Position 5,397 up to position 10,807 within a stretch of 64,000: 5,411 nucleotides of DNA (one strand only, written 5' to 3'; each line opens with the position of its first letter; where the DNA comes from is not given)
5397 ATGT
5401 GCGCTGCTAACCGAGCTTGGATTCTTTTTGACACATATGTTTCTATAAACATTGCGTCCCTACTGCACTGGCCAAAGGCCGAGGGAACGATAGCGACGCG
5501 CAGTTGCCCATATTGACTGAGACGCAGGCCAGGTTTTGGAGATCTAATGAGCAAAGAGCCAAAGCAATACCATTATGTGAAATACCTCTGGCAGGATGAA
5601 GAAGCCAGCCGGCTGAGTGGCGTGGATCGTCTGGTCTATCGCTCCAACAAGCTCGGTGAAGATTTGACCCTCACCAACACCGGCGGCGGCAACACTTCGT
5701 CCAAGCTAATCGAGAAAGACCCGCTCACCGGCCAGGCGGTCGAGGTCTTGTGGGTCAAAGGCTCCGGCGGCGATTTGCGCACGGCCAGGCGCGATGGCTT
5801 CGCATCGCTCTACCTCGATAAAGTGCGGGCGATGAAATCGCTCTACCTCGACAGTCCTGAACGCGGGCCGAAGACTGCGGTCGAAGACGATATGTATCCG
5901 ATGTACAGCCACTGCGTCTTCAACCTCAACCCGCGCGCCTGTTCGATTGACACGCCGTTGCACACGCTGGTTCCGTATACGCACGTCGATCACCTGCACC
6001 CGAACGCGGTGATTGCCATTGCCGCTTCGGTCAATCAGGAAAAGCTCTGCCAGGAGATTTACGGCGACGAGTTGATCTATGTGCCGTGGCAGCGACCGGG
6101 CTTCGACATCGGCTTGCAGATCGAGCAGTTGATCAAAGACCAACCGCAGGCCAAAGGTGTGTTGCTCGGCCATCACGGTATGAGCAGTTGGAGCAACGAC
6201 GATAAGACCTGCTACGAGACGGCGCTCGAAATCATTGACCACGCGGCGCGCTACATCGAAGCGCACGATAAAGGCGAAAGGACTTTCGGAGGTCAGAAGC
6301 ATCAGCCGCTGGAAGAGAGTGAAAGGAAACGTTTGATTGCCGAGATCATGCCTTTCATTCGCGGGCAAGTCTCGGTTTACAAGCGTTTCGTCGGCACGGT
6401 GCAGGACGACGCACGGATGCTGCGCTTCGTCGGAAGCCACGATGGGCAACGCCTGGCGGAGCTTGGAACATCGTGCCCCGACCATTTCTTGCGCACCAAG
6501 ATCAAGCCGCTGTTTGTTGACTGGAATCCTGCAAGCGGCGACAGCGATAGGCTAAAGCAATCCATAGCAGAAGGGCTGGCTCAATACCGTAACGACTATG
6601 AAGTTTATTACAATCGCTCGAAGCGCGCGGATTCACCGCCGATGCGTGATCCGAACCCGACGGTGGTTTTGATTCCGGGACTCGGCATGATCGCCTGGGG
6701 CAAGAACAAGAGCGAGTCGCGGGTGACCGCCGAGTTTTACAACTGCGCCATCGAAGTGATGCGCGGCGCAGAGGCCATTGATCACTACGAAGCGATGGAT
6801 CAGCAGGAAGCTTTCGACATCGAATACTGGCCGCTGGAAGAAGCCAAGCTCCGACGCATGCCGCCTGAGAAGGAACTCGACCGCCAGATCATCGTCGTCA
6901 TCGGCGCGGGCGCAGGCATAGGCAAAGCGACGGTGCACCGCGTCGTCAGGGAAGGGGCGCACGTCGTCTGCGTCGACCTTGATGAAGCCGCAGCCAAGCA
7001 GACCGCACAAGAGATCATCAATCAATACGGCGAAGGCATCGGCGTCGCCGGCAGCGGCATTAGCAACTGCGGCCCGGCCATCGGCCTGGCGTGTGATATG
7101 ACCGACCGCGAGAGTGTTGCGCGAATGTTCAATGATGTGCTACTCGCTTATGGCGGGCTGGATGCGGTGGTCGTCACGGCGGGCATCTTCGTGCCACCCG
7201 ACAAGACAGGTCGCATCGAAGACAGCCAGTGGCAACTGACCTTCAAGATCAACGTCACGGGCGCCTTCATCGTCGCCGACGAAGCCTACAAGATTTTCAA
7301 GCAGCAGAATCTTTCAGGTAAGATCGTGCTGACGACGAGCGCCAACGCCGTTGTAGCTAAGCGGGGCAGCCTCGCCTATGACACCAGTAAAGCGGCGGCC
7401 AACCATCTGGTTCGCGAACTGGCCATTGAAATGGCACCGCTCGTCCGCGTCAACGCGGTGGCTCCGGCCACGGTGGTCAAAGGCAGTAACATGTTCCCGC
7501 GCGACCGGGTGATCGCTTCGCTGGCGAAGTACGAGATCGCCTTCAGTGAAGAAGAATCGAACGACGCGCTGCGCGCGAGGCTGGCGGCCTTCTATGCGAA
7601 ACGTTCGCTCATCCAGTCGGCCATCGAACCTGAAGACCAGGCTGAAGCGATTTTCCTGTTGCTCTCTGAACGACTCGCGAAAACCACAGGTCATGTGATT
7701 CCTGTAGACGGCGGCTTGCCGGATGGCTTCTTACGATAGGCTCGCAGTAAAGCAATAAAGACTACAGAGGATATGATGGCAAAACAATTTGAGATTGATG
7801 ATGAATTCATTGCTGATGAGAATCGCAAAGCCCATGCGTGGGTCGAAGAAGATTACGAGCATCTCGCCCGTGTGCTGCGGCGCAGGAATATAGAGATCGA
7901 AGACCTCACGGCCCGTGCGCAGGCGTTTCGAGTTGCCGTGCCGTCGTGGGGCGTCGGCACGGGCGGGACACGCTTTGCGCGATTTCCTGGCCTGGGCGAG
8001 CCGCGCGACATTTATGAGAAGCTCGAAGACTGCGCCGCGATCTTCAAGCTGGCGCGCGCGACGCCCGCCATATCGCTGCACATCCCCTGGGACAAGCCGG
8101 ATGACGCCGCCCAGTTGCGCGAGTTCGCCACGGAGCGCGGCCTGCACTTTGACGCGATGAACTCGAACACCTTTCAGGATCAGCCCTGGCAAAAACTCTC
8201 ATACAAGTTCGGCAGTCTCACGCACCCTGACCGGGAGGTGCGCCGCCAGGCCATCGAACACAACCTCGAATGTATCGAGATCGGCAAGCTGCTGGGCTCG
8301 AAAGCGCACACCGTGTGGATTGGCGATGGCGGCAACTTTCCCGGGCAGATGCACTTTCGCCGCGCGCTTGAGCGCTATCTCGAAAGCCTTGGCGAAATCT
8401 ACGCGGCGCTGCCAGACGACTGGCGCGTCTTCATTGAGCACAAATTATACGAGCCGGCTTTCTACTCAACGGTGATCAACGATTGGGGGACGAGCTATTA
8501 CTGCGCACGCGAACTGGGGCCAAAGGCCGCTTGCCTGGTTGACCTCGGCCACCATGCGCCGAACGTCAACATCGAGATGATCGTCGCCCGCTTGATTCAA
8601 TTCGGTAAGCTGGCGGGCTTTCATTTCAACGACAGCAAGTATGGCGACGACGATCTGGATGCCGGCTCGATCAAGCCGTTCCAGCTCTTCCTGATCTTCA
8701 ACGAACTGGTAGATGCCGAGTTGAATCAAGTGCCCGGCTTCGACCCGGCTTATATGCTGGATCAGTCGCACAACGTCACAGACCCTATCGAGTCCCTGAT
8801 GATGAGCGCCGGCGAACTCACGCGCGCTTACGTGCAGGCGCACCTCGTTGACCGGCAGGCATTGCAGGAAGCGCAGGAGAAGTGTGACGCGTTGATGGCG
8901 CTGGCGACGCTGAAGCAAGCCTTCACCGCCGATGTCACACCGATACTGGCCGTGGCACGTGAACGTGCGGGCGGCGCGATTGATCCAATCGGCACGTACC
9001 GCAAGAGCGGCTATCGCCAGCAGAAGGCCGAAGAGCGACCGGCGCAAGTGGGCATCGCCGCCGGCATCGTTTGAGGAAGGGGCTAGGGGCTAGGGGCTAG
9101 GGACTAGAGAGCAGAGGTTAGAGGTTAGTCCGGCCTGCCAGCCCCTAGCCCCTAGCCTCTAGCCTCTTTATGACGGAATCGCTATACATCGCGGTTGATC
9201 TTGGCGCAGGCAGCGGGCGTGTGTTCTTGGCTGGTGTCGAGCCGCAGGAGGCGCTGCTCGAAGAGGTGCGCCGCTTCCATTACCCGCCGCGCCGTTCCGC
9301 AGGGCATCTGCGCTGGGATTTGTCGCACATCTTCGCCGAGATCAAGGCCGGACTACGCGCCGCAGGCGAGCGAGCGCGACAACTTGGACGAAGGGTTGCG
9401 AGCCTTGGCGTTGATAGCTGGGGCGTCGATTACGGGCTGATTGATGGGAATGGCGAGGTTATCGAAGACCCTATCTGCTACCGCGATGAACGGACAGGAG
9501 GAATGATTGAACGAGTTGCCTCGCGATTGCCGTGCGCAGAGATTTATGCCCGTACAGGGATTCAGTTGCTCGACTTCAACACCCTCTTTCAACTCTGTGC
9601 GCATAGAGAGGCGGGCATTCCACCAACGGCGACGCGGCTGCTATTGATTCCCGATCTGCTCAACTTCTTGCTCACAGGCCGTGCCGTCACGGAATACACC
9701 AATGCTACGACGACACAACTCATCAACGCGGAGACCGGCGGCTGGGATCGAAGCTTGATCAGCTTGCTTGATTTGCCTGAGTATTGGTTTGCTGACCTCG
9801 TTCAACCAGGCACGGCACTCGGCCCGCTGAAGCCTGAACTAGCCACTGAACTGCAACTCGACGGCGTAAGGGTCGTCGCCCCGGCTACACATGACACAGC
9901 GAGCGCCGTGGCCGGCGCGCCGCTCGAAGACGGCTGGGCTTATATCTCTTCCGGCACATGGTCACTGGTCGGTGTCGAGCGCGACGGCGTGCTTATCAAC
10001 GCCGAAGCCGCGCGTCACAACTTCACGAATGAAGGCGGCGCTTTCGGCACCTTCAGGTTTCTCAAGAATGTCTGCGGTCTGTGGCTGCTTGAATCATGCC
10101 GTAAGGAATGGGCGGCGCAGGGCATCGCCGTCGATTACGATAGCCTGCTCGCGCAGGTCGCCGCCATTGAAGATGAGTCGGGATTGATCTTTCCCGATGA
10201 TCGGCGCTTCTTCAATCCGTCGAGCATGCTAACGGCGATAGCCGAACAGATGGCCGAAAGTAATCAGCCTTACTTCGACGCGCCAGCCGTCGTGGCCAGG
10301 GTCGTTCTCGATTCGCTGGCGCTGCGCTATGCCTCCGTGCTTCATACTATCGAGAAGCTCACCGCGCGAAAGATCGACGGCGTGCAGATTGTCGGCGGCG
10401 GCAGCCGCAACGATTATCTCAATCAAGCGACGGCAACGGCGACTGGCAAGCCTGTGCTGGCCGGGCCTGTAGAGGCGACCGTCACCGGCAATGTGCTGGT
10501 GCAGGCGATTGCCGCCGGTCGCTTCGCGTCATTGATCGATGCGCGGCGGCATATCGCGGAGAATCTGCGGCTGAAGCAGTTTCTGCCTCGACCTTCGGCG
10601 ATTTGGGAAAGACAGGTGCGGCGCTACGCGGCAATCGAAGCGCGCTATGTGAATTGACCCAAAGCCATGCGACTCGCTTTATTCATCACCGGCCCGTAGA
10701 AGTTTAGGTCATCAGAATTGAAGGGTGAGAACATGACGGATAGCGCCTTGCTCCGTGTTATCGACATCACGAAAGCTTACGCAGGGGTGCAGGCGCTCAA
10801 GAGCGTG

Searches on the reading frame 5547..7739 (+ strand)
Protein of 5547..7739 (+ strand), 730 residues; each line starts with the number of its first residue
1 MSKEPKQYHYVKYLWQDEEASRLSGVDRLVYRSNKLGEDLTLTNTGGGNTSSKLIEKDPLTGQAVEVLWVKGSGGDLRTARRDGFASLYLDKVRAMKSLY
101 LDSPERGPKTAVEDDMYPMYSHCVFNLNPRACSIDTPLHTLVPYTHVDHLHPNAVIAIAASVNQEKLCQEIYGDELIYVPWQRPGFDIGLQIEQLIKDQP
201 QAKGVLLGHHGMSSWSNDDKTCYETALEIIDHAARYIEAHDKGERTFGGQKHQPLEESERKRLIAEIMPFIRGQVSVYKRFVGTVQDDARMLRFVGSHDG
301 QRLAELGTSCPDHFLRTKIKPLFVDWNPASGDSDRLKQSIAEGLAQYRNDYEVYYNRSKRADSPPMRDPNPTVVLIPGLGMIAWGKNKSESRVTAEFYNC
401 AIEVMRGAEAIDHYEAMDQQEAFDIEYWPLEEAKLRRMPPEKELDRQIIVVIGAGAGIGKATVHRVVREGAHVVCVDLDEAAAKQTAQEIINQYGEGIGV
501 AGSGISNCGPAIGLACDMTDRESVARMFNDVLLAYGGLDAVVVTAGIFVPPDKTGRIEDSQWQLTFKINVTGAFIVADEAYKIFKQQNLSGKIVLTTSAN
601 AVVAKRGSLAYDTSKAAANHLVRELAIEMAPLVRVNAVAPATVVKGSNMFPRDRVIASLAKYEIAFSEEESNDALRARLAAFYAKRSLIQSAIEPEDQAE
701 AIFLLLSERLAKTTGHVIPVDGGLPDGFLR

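Call 60: search_protein_families(library=pfam, proteins=[window:5547-7739:+], max_evalue=0.0001)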
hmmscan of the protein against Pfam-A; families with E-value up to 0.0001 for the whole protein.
window:5547-7739:+ (730 aa): 4 families
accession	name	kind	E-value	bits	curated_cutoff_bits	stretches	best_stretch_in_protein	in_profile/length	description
PF13561.12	adh_short_C2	-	1.4e-38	133.2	27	2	453-644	1-177/236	Enoyl-(Acyl carrier protein) reductase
PF00106.31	adh_short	-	1.3e-35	123.1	26.6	1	447-644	1-183/195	short chain dehydrogenase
PF00596.27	Aldolase_II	-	1.7e-12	48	22.2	1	35-230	9-176/183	Class II Aldolase and Adducin N-terminal domain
PF08659.16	KR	-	2.3e-06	28.1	22.6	1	449-625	3-163/180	KR domain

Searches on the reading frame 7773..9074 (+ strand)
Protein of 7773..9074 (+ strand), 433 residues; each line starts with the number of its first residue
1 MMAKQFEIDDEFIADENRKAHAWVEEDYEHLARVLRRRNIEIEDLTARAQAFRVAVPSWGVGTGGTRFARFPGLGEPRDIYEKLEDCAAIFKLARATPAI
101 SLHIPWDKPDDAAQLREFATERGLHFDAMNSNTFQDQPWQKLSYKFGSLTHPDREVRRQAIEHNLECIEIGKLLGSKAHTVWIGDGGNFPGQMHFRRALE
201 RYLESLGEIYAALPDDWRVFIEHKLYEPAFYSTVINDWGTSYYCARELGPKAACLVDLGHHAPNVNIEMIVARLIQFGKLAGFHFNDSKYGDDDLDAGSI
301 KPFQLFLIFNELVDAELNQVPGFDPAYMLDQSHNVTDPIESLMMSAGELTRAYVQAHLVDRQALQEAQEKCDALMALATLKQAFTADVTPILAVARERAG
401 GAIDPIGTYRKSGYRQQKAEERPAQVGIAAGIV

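Call 60: search_protein_families(library=pfam, proteins=[window:7773-9074:+], max_evalue=0.0001)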
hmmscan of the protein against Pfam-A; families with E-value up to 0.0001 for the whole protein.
window:7773-9074:+ (433 aa): 2 families
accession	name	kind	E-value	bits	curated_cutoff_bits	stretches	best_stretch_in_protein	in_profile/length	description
PF01261.30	AP_endonuc_2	-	3.3e-10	40.5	31.1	1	108-293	26-193/249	Xylose isomerase-like TIM barrel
PF06134.17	RhaA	-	1.2e-05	25.2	22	1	113-379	115-374/417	L-rhamnose isomerase (RhaA)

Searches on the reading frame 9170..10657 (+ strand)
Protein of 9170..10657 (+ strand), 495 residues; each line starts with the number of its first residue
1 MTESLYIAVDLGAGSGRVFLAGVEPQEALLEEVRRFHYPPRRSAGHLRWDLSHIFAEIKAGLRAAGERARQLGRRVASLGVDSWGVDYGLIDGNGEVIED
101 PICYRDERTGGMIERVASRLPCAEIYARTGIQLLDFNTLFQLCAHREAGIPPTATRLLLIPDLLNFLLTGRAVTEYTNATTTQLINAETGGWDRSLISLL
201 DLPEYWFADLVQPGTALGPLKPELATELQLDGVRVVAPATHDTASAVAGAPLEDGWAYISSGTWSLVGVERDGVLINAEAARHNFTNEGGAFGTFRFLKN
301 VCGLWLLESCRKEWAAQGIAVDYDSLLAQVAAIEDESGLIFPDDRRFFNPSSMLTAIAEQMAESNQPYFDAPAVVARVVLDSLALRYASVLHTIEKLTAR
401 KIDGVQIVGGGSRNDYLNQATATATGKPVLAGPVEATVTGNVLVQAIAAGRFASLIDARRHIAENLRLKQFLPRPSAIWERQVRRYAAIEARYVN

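Call 60: search_protein_families(library=pfam, proteins=[window:9170-10657:+], max_evalue=0.0001)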
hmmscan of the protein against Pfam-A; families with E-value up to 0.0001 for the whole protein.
window:9170-10657:+ (495 aa): 2 families
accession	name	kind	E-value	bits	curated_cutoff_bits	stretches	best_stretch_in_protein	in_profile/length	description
PF02782.22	FGGY_C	-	6.4e-32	111.4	27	1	257-449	1-198/198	FGGY family of carbohydrate kinases, C-terminal domain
PF00370.27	FGGY_N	-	2.8e-25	89.8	28.8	1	5-249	1-245/245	FGGY family of carbohydrate kinases, N-terminal domain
